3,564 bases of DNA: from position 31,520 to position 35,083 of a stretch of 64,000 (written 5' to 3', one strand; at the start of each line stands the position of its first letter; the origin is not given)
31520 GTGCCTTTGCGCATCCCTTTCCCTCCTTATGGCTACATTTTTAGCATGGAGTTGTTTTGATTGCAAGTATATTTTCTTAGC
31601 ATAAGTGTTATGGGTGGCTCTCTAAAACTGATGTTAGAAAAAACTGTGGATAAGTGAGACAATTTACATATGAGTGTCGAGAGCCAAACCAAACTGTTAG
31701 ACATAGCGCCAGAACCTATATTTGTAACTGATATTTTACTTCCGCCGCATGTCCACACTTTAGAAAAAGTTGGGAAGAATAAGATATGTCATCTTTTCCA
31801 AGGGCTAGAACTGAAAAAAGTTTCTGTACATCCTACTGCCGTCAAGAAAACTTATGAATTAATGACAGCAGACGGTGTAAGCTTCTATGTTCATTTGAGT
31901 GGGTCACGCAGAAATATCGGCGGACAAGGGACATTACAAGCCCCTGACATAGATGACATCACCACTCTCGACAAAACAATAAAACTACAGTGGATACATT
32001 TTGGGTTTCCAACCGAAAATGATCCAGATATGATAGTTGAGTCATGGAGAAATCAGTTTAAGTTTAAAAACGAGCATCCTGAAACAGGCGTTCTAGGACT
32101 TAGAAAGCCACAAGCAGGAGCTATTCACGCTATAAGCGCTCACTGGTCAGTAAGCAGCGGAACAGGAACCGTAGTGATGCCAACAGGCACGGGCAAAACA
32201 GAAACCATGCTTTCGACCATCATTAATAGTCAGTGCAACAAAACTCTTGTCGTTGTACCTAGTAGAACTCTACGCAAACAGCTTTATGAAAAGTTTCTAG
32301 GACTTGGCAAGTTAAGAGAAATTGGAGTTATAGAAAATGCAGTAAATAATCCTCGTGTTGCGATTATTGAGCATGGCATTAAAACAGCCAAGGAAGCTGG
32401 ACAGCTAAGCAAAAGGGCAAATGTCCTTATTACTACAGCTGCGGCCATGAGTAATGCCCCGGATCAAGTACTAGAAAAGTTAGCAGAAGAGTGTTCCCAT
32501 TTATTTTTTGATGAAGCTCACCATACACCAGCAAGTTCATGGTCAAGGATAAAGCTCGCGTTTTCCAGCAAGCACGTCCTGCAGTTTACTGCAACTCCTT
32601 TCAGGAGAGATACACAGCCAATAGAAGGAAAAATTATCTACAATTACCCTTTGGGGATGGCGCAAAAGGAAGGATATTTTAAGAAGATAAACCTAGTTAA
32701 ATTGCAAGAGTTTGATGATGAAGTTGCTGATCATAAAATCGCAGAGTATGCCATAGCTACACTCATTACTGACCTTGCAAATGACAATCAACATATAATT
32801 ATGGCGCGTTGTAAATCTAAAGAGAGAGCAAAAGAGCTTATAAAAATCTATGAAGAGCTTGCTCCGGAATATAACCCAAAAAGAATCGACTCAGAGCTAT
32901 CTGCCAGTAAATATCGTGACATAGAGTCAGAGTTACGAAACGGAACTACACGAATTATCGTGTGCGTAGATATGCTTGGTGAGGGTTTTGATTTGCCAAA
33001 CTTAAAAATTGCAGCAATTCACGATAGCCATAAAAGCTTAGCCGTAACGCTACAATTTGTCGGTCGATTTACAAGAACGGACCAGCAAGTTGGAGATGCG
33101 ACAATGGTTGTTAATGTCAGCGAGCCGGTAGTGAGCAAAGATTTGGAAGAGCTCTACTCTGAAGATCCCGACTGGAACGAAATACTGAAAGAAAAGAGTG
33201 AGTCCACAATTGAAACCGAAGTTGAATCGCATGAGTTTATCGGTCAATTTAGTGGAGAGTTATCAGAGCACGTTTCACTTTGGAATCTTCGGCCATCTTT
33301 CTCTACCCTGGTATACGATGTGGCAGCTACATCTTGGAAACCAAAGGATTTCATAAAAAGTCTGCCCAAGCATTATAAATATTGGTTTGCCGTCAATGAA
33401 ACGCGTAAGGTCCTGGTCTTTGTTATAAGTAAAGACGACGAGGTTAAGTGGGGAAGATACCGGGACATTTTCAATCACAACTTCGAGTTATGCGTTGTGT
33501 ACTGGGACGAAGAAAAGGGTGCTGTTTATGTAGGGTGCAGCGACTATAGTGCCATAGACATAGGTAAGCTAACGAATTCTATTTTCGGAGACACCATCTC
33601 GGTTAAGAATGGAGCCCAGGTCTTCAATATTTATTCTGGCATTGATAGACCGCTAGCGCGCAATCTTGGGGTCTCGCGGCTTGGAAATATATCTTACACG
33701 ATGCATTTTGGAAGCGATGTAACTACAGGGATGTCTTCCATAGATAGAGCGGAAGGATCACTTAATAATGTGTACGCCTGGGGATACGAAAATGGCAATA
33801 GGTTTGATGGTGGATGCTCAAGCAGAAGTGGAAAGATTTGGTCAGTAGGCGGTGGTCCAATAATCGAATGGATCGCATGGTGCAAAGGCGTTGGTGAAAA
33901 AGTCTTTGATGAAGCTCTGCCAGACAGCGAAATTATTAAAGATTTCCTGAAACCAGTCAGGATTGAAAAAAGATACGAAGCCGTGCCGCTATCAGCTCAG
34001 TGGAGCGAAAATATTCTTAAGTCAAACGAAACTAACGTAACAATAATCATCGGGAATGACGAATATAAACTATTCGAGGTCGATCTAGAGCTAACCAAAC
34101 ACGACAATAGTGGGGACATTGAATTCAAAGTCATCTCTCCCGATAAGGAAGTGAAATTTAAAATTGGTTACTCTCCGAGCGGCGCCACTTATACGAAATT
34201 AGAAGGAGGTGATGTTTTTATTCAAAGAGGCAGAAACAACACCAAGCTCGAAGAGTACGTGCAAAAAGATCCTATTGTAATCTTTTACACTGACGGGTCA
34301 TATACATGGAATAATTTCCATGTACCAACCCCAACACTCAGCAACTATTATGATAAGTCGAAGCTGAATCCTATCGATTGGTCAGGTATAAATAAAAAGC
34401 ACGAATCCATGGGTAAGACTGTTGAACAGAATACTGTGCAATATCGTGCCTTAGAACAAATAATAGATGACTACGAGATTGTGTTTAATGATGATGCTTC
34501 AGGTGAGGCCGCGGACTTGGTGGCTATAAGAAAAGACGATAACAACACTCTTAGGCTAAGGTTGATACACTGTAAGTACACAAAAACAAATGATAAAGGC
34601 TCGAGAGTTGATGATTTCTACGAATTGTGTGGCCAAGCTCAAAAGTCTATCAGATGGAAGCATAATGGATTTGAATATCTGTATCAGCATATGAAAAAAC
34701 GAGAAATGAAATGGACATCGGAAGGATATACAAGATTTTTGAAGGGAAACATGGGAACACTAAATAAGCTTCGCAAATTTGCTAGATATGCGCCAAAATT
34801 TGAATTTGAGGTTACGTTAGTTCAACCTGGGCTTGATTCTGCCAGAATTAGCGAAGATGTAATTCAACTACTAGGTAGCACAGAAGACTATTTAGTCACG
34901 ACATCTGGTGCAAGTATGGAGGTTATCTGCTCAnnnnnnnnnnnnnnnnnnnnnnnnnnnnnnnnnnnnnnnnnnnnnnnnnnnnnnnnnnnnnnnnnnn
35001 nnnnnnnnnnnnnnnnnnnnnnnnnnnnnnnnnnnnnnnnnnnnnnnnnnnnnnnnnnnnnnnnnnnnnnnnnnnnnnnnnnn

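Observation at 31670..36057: AT-rich cargo cassette that may be an undescribed defence module: 1088-aa SF2 helicase with a nuclease-like C-terminus coupled to a minimal HAD phosphatase, plus an XRE regulator and a single-HKD PLD nuclease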

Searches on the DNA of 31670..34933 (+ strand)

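Call 43: search_dna_similar(query=L017:7965-11246:+, collection=ecoli_genomes, mode=near, max_rows=12, rows=spread)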
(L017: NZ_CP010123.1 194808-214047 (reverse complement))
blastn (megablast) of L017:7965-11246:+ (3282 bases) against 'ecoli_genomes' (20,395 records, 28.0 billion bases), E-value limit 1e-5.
Records with a match: 16; places in all: 17; records where one place covers at least 80% of the query: 15.
Genomes with a match: 16 of 5426; with a place that covers at least 80% of the query: 15. Places per genome that has any: lowest 1, median 1, highest 2. On chromosomes: 16 places; on plasmids: 1.
Best place of each record, by identity: >=99% 9; 95-99% 4; 90-95% 3.
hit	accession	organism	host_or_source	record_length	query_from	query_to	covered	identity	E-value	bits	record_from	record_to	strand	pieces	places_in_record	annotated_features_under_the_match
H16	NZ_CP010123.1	Escherichia coli strain C5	cow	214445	1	3282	100%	100.0%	0e+0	6061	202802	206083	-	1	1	DEAD/DEAH box helicase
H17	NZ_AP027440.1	Escherichia coli strain EC556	Sus scrofa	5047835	1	3282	100%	100.0%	0e+0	6061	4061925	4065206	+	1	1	DEAD/DEAH box helicase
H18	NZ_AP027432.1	Escherichia coli strain EC581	Sus scrofa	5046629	1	3282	100%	100.0%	0e+0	6061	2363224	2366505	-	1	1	DEAD/DEAH box helicase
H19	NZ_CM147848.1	Escherichia coli strain 52F4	Calf of Bos taurus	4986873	1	3282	100%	100.0%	0e+0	6056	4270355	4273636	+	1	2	DEAD/DEAH box helicase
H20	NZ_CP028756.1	Escherichia coli strain A19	Vampire bat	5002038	1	3282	100%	99.9%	0e+0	6045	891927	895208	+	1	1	DEAD/DEAH box helicase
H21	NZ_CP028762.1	Escherichia coli strain A12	Sheep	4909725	1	3282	100%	99.8%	0e+0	6034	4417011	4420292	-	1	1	DEAD/DEAH box helicase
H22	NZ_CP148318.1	Escherichia coli strain Z1323MEC0001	Mammal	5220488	1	3282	100%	99.8%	0e+0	6023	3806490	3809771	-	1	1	DEAD/DEAH box helicase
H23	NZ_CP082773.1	Escherichia coli O99:H6 strain CU42ET-1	Homo sapiens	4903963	1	3282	100%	97.2%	0e+0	5546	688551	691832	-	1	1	DEAD/DEAH box helicase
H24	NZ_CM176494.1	Escherichia coli strain Eco_24-2013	canine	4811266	1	3282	100%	96.0%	0e+0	5330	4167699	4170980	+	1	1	DEAD/DEAH box helicase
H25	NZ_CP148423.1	Escherichia coli strain Z1323CEC0015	Chicken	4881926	1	3282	100%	95.2%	0e+0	5179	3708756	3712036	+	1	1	DEAD/DEAH box helicase | hypothetical protein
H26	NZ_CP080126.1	Escherichia coli strain PK8568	chicken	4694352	1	3282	100%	94.7%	0e+0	5097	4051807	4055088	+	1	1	DEAD/DEAH box helicase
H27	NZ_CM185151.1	Escherichia coli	Human feces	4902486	2919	3281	11%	92.6%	7e-144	521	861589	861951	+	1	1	hypothetical protein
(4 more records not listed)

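Call 45: get_annotated_region(hit=H20, flank=9000)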
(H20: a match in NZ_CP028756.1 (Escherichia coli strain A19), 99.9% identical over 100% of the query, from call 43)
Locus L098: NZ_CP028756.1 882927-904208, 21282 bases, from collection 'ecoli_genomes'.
description: Escherichia coli strain A19 chromosome, complete genome
organism: Escherichia coli strain A19 (NCBI taxid 562)
replicon: chromosome; assembly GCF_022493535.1
host: Vampire bat; source: feces; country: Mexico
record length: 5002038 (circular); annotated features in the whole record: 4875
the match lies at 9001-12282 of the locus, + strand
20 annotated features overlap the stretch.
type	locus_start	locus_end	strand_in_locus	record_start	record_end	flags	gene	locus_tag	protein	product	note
CDS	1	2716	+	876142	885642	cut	cdiA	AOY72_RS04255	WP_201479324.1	contact-dependent inhibition effector tRNA nuclease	-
CDS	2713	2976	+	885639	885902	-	-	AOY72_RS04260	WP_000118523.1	hypothetical protein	-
CDS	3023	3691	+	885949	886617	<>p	-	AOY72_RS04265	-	VENN motif pre-toxin domain-containing protein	incomplete; partial in the middle of a contig; missing N-terminus and C-terminus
CDS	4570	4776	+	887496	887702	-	-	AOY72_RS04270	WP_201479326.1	hypothetical protein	-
CDS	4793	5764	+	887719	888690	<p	-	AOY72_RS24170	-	CdiA family toxin C-terminal domain-containing protein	internal stop; incomplete; partial in the middle of a contig; missing N-terminus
CDS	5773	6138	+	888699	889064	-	cdiI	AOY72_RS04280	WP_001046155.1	ribonuclease toxin immunity protein CdiI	-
CDS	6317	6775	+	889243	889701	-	tnpA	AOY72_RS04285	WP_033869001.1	IS200/IS605-like element IS200C family transposase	-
CDS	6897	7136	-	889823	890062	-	-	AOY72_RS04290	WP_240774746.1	type I toxin-antitoxin system SymE family toxin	-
CDS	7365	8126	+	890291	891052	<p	-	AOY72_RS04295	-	type I restriction-modification enzyme R subunit C-terminal domain-containing protein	incomplete; partial in the middle of a contig; missing N-terminus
CDS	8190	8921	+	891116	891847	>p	-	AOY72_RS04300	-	type I restriction-modification system subunit M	incomplete; partial in the middle of a contig; missing C-terminus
CDS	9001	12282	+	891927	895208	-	-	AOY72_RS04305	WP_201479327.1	DEAD/DEAH box helicase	-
CDS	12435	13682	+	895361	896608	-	-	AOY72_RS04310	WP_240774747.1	hypothetical protein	-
CDS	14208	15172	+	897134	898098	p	-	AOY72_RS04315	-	5'-nucleotidase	frameshifted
CDS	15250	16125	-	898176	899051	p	-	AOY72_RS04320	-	phosphorothioated DNA-binding restriction endonuclease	internal stop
CDS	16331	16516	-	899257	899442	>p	-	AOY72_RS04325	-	integrase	incomplete; partial in the middle of a contig; missing N-terminus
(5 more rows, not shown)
